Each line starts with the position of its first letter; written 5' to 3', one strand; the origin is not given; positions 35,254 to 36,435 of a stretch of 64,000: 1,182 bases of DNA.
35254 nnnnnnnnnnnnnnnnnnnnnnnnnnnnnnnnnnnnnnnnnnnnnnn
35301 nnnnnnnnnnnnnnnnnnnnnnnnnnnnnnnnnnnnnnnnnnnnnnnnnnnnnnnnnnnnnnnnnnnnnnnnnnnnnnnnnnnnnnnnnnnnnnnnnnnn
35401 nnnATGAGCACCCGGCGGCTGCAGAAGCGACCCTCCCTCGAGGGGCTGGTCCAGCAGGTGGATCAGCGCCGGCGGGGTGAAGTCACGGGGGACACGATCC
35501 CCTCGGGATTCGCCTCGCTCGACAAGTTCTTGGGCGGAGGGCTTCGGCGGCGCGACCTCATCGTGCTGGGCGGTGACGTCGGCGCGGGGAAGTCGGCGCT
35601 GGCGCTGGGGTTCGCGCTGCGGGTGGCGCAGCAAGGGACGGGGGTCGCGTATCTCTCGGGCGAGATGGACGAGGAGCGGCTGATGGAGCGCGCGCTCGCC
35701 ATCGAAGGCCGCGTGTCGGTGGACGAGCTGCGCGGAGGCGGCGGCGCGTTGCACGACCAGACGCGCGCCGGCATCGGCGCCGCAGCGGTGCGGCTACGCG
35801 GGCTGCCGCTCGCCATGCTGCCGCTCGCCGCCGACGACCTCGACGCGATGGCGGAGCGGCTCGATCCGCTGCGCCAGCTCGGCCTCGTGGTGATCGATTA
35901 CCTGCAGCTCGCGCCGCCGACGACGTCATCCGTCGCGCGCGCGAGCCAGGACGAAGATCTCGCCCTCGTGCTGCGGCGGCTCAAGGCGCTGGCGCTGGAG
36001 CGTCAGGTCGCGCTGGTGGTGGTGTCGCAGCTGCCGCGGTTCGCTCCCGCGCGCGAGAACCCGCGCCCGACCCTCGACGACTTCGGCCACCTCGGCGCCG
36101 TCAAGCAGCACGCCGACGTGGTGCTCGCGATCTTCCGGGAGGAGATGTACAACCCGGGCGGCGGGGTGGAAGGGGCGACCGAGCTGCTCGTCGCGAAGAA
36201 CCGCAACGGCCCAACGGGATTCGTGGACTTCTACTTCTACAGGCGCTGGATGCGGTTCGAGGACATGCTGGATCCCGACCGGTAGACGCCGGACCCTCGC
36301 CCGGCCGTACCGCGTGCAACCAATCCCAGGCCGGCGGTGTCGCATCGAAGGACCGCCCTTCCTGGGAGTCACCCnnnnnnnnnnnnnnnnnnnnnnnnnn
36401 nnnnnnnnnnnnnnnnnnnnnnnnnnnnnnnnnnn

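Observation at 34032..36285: Heptosyltransferase, 127-aa helical protein and N-domain-less DnaB paralog as a translationally coupled trio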

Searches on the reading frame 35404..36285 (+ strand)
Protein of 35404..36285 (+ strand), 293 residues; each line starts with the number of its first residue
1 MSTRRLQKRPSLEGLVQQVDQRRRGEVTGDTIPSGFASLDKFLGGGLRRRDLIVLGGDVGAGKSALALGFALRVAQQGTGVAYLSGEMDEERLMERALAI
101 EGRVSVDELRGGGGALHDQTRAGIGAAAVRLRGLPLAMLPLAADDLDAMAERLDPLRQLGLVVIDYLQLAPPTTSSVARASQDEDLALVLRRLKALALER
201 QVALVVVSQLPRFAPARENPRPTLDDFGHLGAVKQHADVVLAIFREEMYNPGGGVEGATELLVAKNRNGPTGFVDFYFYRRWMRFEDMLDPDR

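Call 3: search_protein_families(library=pfam, proteins=[window:35404-36285:+], max_evalue=1)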
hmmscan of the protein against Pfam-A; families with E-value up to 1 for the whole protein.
window:35404-36285:+ (293 aa): 14 families
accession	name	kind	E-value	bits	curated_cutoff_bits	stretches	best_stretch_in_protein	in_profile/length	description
PF03796.21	DnaB_C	-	2.9e-50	171.5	27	1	32-287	2-255/255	DnaB-like helicase C terminal domain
PF13481.12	AAA_25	-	5.6e-13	49.4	27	1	30-209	13-189/195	AAA domain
PF06745.19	ATPase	-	9.7e-08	32.1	26.6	1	33-98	2-68/231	KaiC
PF13191.12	AAA_16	-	0.0042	18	32.6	1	49-178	22-152/167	AAA ATPase domain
PF02367.23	TsaE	-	0.042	14.2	26.6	1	40-73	11-44/128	Threonylcarbamoyl adenosine biosynthesis protein TsaE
PF04540.18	Herpes_UL51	-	0.063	13.5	25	1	161-264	32-131/158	Herpesvirus UL51 protein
PF00154.27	RecA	-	0.066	13.1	27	1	26-89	27-91/262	recA bacterial DNA recombination protein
PF20720.3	nSTAND3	-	0.1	12.7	27.2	1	47-86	14-53/155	Novel STAND NTPase 3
PF09848.15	SLFN-g3_helicase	-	0.1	12.3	24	1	52-102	3-55/354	Schlafen group 3, DNA/RNA helicase domain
PF07088.17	GvpD_P-loop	-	0.11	12.8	24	1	53-208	13-154/189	GvpD gas vesicle protein, P-loop domain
PF08423.17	Rad51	-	0.14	11.9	22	0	32-72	8-48/244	Rad51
PF01695.23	IstB_IS21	-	0.17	11.7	24.1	1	49-85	91-127/238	IstB-like ATP binding protein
PF06414.18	Zeta_toxin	-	0.18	11.7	22.3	1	49-78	15-44/199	Zeta toxin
PF05625.17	PAXNEB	-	0.57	9.6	28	0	31-48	18-35/366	PAXNEB protein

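Call 4: search_protein_families(library=ncbifam, proteins=[window:35404-36285:+], max_evalue=1)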
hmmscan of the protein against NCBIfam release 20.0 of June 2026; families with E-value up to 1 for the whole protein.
window:35404-36285:+ (293 aa): 37 families (the best 25 are shown)
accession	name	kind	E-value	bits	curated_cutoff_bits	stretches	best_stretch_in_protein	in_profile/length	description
TIGR00665.1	DnaB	equivalog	2.1e-54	185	385.25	1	12-288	158-433/435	replicative DNA helicase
TIGR03600.1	phage_DnaB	exception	2.4e-46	158.6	498.65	1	12-277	157-420/421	phage replicative helicase, DnaB family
NF004384.0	PRK05748.1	equivalog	1.7e-45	155.4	525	1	19-288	173-442/452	replicative DNA helicase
NF005852.0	PRK07773.1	equivalog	1.8e-43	149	780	2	15-229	183-395/886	replicative DNA helicase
NF006606.0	PRK09165.1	equivalog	7.9e-40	136.9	540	2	22-250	192-432/497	replicative DNA helicase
NF006306.0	PRK08506.1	equivalog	1.2e-38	133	596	2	19-250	164-391/472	replicative DNA helicase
NF006443.0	PRK08760.1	equivalog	1.2e-38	132.7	741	1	22-288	202-467/476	replicative DNA helicase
NF005424.0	PRK07004.1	equivalog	3.6e-38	131.3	834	1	11-288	173-451/460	replicative DNA helicase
NF040583.1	dnaB_SPI-7_type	exception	8.1e-38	130.6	655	1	10-288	155-434/434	SPI-7-type island replicative DNA helicase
NF005240.0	PRK06749.1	subfamily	5.5e-34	117.7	686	1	23-287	162-426/428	replicative DNA helicase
NF004109.0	PRK05595.1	equivalog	5.8e-32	110.9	737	1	22-287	176-437/444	replicative DNA helicase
NF005945.0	PRK08006.1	equivalog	7.5e-31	107.5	898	1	16-291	193-466/471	replicative DNA helicase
NF004967.0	PRK06321.1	equivalog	3.6e-30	105.3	751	1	21-287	200-464/472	replicative DNA helicase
NF006458.0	PRK08840.1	equivalog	1.1e-29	103.5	884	1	27-290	197-458/464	replicative DNA helicase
NF005369.0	PRK06904.1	equivalog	6.7e-27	94.3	809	1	26-288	202-464/474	replicative DNA helicase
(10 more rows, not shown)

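Call 6: find_homologous_proteins(query=window:35404-36285:+)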
Query window:35404-36285:+ (293 aa): 4565 proteins with E <= 0.001 among 8000 candidates; the best 120 are listed.
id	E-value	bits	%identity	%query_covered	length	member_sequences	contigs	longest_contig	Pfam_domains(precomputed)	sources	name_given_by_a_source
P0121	1.7e-183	627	100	100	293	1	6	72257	PF06745.20,PF03796.22,PF13481.13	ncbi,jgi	jgi:replicative DNA helicase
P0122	1.9e-158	544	88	100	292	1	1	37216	PF06745.20,PF03796.22,PF13481.13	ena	-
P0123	2.9e-157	541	87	100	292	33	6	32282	PF06745.20,PF03796.22,PF13481.13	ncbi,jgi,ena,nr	ncbi:MAG TPA: DnaB-like helicase C-terminal domain-containing protein [Gemmatimonadales bacterium]|n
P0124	4.0e-157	540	87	100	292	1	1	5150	PF06745.20,PF03796.22,PF13481.13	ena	-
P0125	6.4e-157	539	86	100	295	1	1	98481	PF06745.20,PF03796.22,PF13481.13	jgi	jgi:replicative DNA helicase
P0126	2.1e-156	538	88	100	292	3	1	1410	PF06745.20,PF03796.22,PF13481.13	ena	-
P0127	2.7e-156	537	86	100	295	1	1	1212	PF06745.20,PF03796.22,PF13481.13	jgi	jgi:replicative DNA helicase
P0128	5.2e-155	533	86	100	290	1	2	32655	PF06745.20,PF03796.22,PF13481.13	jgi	jgi:replicative DNA helicase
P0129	3.1e-154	531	85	100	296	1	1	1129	PF03796.22,PF13481.13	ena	-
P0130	1.7e-153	528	85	100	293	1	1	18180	PF03796.22,PF13481.13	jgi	jgi:replicative DNA helicase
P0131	9.9e-148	509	82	100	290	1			PF03796.22,PF13481.13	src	-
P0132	2.0e-147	508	82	100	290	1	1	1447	PF06745.20,PF03796.22,PF13481.13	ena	-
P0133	4.5e-147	507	82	100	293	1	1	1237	PF03796.22,PF13481.13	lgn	-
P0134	6.8e-147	506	82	100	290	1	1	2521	PF06745.20,PF03796.22,PF13481.13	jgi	jgi:replicative DNA helicase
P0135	7.9e-147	506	81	100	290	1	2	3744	PF06745.20,PF03796.22,PF13481.13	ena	-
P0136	8.3e-147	506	81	100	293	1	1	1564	PF06745.20,PF03796.22,PF13481.13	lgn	-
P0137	9.3e-147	506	82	100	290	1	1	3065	PF06745.20,PF03796.22,PF13481.13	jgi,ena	-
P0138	1.0e-146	506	81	100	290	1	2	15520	PF06745.20,PF03796.22,PF13481.13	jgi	jgi:replicative DNA helicase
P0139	1.5e-146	505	82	100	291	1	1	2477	PF06745.20,PF03796.22,PF13481.13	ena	-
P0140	1.5e-146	505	82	100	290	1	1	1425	PF06745.20,PF03796.22,PF13481.13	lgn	-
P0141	1.8e-146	505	81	100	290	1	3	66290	PF06745.20,PF03796.22,PF13481.13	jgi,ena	-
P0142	2.1e-146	505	82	100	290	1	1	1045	PF06745.20,PF03796.22,PF13481.13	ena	-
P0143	2.1e-146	505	81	100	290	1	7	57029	PF06745.20,PF03796.22,PF13481.13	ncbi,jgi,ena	-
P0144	2.2e-146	505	81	100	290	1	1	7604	PF06745.20,PF03796.22,PF13481.13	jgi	-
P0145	2.5e-146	505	81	100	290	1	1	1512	PF06745.20,PF03796.22,PF13481.13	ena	-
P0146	2.6e-146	505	81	100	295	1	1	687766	PF06745.20,PF03796.22,PF13481.13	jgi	jgi:replicative DNA helicase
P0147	3.1e-146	504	82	100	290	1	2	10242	PF06745.20,PF03796.22,PF13481.13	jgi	-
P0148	3.1e-146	504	81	100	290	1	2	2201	PF06745.20,PF03796.22,PF13481.13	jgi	jgi:replicative DNA helicase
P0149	3.6e-146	504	82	100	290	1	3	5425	PF06745.20,PF03796.22,PF13481.13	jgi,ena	jgi:replicative DNA helicase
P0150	3.7e-146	504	81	100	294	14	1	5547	PF03796.22,PF13481.13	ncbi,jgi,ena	-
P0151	4.0e-146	504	81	100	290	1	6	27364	PF06745.20,PF03796.22,PF13481.13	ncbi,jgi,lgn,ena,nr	ncbi:MAG TPA: DnaB-like helicase C-terminal domain-containing protein [Gemmatimonadales bacterium]|j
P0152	4.3e-146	504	80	100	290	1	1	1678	PF06745.20,PF03796.22,PF13481.13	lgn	-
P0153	4.4e-146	504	81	100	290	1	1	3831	PF06745.20,PF03796.22,PF13481.13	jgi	-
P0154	5.0e-146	504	81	100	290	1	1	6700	PF06745.20,PF03796.22,PF13481.13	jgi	-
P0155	5.0e-146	504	83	100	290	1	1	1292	PF06745.20,PF03796.22,PF13481.13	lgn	-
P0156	5.3e-146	504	81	100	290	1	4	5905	PF06745.20,PF03796.22,PF13481.13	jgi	jgi:replicative DNA helicase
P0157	6.0e-146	503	81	100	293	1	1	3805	PF06745.20,PF03796.22,PF13481.13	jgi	jgi:replicative DNA helicase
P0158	6.1e-146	503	81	100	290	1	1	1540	PF06745.20,PF03796.22,PF13481.13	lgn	-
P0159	6.8e-146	503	81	100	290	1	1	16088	PF06745.20,PF03796.22,PF13481.13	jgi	jgi:replicative DNA helicase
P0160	7.0e-146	503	81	100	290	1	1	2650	PF06745.20,PF03796.22,PF13481.13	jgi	jgi:replicative DNA helicase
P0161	7.1e-146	503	81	100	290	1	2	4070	PF06745.20,PF03796.22,PF13481.13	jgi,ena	-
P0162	8.0e-146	503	81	100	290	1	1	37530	PF06745.20,PF03796.22,PF13481.13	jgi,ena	-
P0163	8.3e-146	503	81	100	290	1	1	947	PF06745.20,PF03796.22,PF13481.13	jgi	-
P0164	8.3e-146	503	82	100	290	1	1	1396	PF06745.20,PF03796.22,PF13481.13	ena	-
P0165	8.8e-146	503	80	100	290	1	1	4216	PF06745.20,PF03796.22,PF13481.13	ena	-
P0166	9.0e-146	503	80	100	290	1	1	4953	PF03796.22,PF13481.13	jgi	jgi:replicative DNA helicase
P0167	9.0e-146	503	81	100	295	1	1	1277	PF06745.20,PF03796.22,PF13481.13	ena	-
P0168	9.3e-146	503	81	100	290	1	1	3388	PF06745.20,PF03796.22,PF13481.13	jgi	-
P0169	9.7e-146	503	80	100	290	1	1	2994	PF06745.20,PF03796.22,PF13481.13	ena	-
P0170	1.1e-145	503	80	100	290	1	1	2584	PF06745.20,PF03796.22,PF13481.13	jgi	jgi:replicative DNA helicase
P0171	1.1e-145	502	81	100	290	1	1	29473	PF06745.20,PF03796.22,PF13481.13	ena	-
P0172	1.2e-145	502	81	100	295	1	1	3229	PF03796.22,PF13481.13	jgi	-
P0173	1.3e-145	502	81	100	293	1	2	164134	PF06745.20,PF03796.22,PF13481.13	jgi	jgi:replicative DNA helicase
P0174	1.3e-145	502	81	100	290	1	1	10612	PF06745.20,PF03796.22,PF13481.13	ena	-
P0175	1.3e-145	502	81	100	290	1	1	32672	PF06745.20,PF03796.22,PF13481.13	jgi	jgi:replicative DNA helicase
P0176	1.5e-145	502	80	100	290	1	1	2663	PF06745.20,PF03796.22,PF13481.13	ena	-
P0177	1.8e-145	502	81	100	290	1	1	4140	PF06745.20,PF03796.22,PF13481.13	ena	-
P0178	2.1e-145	502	81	100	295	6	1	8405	PF03796.22,PF13481.13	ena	-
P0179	2.1e-145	502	81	100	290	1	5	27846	PF06745.20,PF03796.22,PF13481.13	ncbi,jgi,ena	-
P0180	2.3e-145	501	80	100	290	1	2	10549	PF06745.20,PF03796.22,PF13481.13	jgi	jgi:replicative DNA helicase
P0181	2.4e-145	501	80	100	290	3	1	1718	PF06745.20,PF03796.22,PF13481.13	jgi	-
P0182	2.7e-145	501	81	100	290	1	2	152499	PF06745.20,PF03796.22,PF13481.13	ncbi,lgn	-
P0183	2.7e-145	501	81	100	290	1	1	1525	PF06745.20,PF03796.22,PF13481.13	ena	-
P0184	2.9e-145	501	80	100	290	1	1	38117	PF06745.20,PF03796.22,PF13481.13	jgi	-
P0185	3.3e-145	501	81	100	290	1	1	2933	PF06745.20,PF03796.22,PF13481.13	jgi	-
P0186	3.3e-145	501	81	100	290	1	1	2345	PF06745.20,PF03796.22,PF13481.13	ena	-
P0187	3.7e-145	501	80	100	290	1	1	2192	PF06745.20,PF03796.22,PF13481.13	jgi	-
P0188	4.1e-145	501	80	100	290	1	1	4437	PF06745.20,PF03796.22,PF13481.13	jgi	jgi:replicative DNA helicase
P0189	4.4e-145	501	81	100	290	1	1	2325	PF06745.20,PF03796.22,PF13481.13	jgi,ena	-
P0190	5.9e-145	500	80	100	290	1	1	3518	PF06745.20,PF03796.22,PF13481.13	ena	-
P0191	6.0e-145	500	81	100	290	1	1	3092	PF06745.20,PF03796.22,PF13481.13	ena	-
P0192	6.4e-145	500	80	100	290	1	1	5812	PF06745.20,PF03796.22,PF13481.13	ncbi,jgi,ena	-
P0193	7.0e-145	500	80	100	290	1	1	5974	PF06745.20,PF03796.22,PF13481.13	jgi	jgi:replicative DNA helicase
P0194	7.3e-145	500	81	100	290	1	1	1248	PF06745.20,PF03796.22,PF13481.13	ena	-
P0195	7.5e-145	500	80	100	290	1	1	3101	PF06745.20,PF03796.22,PF13481.13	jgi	-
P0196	7.7e-145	500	81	100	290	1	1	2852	PF06745.20,PF03796.22,PF13481.13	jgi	jgi:replicative DNA helicase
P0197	7.7e-145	500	80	100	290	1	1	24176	PF06745.20,PF03796.22,PF13481.13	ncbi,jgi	jgi:replicative DNA helicase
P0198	7.8e-145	500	81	100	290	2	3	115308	PF06745.20,PF03796.22,PF13481.13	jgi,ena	jgi:replicative DNA helicase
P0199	7.9e-145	500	81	100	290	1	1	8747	PF06745.20,PF03796.22,PF13481.13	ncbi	-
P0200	8.5e-145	500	80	100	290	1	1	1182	PF06745.20,PF03796.22,PF13481.13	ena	-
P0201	8.7e-145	500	80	100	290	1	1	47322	PF06745.20,PF03796.22,PF13481.13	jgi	jgi:replicative DNA helicase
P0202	8.8e-145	500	80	100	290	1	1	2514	PF03796.22,PF13481.13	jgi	jgi:replicative DNA helicase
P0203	8.9e-145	500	81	100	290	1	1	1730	PF06745.20,PF03796.22,PF13481.13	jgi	-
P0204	9.0e-145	500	80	100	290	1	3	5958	PF06745.20,PF03796.22,PF13481.13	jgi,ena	-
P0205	9.9e-145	499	81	100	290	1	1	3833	PF06745.20,PF03796.22,PF13481.13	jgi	jgi:replicative DNA helicase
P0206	1.0e-144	499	80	100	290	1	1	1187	PF03796.22,PF13481.13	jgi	jgi:replicative DNA helicase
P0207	1.1e-144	499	80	100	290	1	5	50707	PF06745.20,PF03796.22,PF13481.13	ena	-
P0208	1.2e-144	499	80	100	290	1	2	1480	PF06745.20,PF03796.22,PF13481.13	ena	-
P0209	1.2e-144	499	80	100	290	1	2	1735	PF06745.20,PF03796.22,PF13481.13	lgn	-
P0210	1.5e-144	499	80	100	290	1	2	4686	PF06745.20,PF03796.22,PF13481.13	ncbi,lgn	-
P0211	1.6e-144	499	81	100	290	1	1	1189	PF06745.20,PF03796.22,PF13481.13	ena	-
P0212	1.8e-144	499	80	100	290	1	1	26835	PF06745.20,PF03796.22,PF13481.13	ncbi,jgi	jgi:replicative DNA helicase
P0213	1.9e-144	498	80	100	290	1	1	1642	PF06745.20,PF03796.22,PF13481.13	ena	-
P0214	2.0e-144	498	80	100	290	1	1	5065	PF06745.20,PF03796.22,PF13481.13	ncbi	-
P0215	2.0e-144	498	80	100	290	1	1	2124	PF06745.20,PF03796.22,PF13481.13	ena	-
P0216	2.0e-144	498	80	100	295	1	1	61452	PF06745.20,PF03796.22,PF13481.13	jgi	jgi:replicative DNA helicase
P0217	2.5e-144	498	80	100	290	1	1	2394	PF06745.20,PF03796.22,PF13481.13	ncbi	-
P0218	2.5e-144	498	81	100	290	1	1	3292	PF06745.20,PF03796.22,PF13481.13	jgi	-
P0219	2.6e-144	498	81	100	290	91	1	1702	PF06745.20,PF03796.22,PF13481.13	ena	-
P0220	3.4e-144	498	80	100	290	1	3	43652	PF06745.20,PF03796.22,PF13481.13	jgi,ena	-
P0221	3.7e-144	498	80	100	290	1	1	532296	PF06745.20,PF03796.22,PF13481.13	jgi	jgi:replicative DNA helicase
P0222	3.9e-144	497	80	100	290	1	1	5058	PF06745.20,PF03796.22,PF13481.13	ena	-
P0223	4.3e-144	497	79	100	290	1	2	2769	PF06745.20,PF03796.22,PF13481.13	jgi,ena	-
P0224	4.3e-144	497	81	100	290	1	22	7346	PF06745.20,PF03796.22,PF13481.13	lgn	-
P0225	4.3e-144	497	80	100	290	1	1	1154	PF06745.20,PF03796.22,PF13481.13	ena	-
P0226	4.5e-144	497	80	100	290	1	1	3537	PF06745.20,PF03796.22,PF13481.13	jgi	jgi:replicative DNA helicase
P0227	4.7e-144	497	81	99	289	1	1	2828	PF06745.20,PF03796.22,PF13481.13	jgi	jgi:replicative DNA helicase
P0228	4.8e-144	497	80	100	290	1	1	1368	PF06745.20,PF03796.22,PF13481.13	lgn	-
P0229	4.8e-144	497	80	100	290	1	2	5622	PF06745.20,PF03796.22,PF13481.13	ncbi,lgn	-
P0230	4.8e-144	497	80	100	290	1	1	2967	PF06745.20,PF03796.22,PF13481.13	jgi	jgi:replicative DNA helicase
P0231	5.1e-144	497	80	100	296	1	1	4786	PF06745.20,PF03796.22,PF13481.13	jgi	jgi:replicative DNA helicase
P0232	5.3e-144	497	80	100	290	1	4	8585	PF06745.20,PF03796.22,PF13481.13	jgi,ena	jgi:replicative DNA helicase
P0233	5.4e-144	497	81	100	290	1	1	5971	PF06745.20,PF03796.22,PF13481.13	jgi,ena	-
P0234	5.4e-144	497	80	100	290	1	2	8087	PF06745.20,PF03796.22,PF13481.13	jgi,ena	jgi:replicative DNA helicase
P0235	6.6e-144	497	80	100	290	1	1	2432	PF06745.20,PF03796.22,PF13481.13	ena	-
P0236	6.8e-144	497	80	100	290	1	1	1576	PF06745.20,PF03796.22,PF13481.13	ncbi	-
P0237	7.0e-144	497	80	100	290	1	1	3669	PF06745.20,PF03796.22,PF13481.13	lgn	-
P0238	7.1e-144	497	80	100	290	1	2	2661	PF06745.20,PF03796.22,PF13481.13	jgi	jgi:replicative DNA helicase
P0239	7.1e-144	497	80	100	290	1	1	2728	PF06745.20,PF03796.22,PF13481.13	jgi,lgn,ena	jgi:replicative DNA helicase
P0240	7.5e-144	496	80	100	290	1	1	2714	PF06745.20,PF03796.22,PF13481.13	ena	-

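Call 11: find_related_loci(query=window:35404-36285:+, collection=genome_contigs, flank=6000)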
Query window:35404-36285:+ (293 aa) in genome_contigs; peptide patterns used: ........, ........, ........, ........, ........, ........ (x = any residue, [..] = any of these).
599 stretches matched a pattern (row limit reached: there are more); 262 encode a relative of the query (tblastn E <= 1e-3); the best 80 are kept; 80 distinct loci.
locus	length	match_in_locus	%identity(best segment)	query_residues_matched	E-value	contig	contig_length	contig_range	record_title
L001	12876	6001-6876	88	1-293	1e-165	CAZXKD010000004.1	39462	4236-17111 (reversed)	MAG TPA_asm: uncultured Gemmatimonadaceae bacterium isolate binchicken_co185_110 genome assembly, contig: NODE_1271_leng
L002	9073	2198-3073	87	1-293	5e-163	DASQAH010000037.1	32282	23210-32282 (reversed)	MAG TPA_asm: Gemmatimonadales bacterium isolate SMAG_U11640 k141_230148, whole genome shotgun sequence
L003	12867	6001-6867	78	1-292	7e-147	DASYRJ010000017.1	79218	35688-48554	MAG TPA_asm: Gemmatimonadales bacterium isolate SMAG_U4508 k141_1877779, whole genome shotgun sequence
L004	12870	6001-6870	77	1-293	5e-144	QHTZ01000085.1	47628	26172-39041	MAG: Gemmatimonadetes bacterium isolate AG4 14_0929_02_40cm_scaffold_994_curated, whole genome shotgun sequence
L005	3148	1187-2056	77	1-293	2e-150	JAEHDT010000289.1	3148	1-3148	MAG: Gemmatimonadetes bacterium isolate EFPC_76 k127_21188371, whole genome shotgun sequence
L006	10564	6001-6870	76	1-293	1e-143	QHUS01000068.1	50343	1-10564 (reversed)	MAG: Gemmatimonadetes bacterium isolate AG22 14_1009_02_40cm_scaffold_754_curated, whole genome shotgun sequence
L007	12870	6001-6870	77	1-293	1e-143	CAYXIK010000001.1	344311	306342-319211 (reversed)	MAG TPA_asm: uncultured Gemmatimonadaceae bacterium isolate binchicken_co185_182 genome assembly, contig: NODE_28_length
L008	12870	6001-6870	76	1-293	3e-143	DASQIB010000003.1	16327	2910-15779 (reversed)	MAG TPA_asm: Gemmatimonadales bacterium isolate SMAG_U11848 k141_92, whole genome shotgun sequence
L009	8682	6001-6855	77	4-293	3e-143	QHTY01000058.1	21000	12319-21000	MAG: Gemmatimonadetes bacterium isolate AG40 14_0903_02_20cm_scaffold_3007_curated, whole genome shotgun sequence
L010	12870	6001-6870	77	1-293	1e-144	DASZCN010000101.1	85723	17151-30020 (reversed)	MAG TPA_asm: Gemmatimonadales bacterium isolate SMAG_U6443 k141_274343, whole genome shotgun sequence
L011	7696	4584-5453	75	1-293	1e-142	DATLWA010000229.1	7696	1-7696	MAG TPA_asm: Gemmatimonadales bacterium isolate SMAG_U13206 k141_300102, whole genome shotgun sequence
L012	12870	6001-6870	75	1-293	2e-142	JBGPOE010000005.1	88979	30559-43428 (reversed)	MAG: Gemmatimonadota bacterium isolate OBJ_0618_7090110_199 k141_8000980_length_88979_cov_62.4762, whole genome shotgun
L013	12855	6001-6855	77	4-293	3e-142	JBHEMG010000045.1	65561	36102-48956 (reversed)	MAG: Gemmatimonadales bacterium isolate S2_bin.9.orig S2_k141_261268, whole genome shotgun sequence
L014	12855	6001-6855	77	4-293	1e-141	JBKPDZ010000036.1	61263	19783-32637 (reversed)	MAG: Gemmatimonadota bacterium isolate GB_EKS_MAG_00011 GB_EKS_000001312254, whole genome shotgun sequence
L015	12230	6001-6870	76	1-293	8e-142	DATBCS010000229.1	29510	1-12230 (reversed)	MAG TPA_asm: Gemmatimonadales bacterium isolate SMAG_U5791 k141_3342473, whole genome shotgun sequence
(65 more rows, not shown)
